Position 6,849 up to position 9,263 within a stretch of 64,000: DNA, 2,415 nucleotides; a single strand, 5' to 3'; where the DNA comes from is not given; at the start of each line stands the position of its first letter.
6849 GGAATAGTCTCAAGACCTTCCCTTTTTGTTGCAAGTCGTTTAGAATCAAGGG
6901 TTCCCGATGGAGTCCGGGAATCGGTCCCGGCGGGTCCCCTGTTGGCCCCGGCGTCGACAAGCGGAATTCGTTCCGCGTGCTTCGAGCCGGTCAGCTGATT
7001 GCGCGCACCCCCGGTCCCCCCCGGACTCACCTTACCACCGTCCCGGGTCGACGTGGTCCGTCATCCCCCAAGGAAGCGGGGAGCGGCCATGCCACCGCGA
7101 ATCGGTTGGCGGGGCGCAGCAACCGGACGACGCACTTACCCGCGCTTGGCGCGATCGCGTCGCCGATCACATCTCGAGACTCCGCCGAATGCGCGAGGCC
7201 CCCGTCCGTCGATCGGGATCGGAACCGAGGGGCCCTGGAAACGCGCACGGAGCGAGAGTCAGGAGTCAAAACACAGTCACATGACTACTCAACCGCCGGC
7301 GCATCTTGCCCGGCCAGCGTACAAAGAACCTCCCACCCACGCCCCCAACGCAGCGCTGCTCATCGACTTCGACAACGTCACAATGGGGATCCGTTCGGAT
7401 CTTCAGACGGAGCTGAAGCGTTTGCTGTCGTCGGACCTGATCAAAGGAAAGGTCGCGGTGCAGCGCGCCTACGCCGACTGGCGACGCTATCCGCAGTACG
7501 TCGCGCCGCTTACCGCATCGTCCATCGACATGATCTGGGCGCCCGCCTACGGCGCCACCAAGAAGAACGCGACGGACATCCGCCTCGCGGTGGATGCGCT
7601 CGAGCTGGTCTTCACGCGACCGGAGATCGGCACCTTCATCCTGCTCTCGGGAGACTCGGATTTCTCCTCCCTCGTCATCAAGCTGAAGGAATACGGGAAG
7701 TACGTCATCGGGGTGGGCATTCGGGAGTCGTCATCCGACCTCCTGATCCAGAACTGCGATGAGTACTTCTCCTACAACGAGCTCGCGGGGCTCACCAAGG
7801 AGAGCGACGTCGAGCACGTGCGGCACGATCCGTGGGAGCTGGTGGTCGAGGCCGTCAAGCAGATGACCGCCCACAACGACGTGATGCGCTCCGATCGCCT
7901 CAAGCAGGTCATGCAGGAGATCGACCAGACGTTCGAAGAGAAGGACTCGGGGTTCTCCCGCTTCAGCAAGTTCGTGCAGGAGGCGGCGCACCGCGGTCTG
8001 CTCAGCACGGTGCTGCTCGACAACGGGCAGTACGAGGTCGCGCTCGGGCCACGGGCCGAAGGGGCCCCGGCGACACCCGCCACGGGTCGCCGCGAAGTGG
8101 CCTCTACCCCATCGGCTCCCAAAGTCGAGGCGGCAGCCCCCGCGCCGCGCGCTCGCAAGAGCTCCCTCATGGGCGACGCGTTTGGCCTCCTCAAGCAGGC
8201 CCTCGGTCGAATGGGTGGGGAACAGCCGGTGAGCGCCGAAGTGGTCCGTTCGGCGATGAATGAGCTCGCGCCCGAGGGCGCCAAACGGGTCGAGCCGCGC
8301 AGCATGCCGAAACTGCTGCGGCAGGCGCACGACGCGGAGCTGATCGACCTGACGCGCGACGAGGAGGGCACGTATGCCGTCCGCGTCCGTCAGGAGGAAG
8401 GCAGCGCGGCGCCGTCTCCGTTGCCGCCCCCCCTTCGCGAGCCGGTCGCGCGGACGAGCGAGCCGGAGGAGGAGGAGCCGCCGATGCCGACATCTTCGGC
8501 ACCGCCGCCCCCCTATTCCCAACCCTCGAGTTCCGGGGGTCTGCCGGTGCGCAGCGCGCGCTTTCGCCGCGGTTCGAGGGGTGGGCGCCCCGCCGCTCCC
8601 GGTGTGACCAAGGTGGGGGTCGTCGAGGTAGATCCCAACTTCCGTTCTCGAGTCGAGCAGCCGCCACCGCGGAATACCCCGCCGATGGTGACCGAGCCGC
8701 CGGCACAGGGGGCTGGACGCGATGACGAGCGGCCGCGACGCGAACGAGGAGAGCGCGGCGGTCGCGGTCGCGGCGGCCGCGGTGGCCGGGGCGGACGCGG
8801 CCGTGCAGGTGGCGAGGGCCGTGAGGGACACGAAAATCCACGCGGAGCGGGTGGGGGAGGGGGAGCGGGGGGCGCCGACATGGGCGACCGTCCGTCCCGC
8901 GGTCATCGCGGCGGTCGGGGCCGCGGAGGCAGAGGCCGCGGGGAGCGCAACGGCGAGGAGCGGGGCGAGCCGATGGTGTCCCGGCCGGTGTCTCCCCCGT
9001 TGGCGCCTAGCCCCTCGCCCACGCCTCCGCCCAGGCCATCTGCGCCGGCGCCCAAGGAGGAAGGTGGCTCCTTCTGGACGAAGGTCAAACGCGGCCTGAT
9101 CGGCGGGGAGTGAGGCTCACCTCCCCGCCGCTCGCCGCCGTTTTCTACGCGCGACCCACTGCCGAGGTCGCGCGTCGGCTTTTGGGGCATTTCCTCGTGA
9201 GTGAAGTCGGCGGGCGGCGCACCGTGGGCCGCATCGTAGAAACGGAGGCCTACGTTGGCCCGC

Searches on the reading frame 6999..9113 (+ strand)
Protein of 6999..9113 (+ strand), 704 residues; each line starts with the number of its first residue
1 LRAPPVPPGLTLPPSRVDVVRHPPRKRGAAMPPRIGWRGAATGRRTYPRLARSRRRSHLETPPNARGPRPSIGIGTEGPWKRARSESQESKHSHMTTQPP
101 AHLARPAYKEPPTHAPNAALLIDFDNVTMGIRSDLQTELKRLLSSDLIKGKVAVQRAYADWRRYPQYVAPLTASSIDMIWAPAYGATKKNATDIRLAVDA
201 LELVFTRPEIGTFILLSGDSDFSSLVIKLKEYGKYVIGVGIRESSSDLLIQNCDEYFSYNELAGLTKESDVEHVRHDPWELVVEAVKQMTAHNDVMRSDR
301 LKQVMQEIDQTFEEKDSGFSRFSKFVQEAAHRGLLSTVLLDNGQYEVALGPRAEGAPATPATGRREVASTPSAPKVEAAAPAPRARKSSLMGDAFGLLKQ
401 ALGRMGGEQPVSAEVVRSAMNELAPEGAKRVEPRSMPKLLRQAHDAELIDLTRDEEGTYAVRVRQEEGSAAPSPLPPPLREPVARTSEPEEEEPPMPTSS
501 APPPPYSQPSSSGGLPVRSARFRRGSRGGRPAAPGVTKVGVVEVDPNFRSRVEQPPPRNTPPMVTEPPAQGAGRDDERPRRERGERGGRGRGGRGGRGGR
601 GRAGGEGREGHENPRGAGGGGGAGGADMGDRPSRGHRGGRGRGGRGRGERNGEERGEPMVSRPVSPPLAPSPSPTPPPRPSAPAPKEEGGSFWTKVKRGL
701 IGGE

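Call 56: search_protein_families(library=pfam, proteins=[window:6999-9113:+], max_evalue=0.001)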
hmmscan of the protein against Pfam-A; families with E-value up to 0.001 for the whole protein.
window:6999-9113:+ (704 aa): 1 family
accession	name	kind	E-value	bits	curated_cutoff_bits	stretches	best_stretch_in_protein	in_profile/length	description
PF01936.24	NYN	-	5.3e-25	89.1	24.2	1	118-258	2-143/145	NYN domain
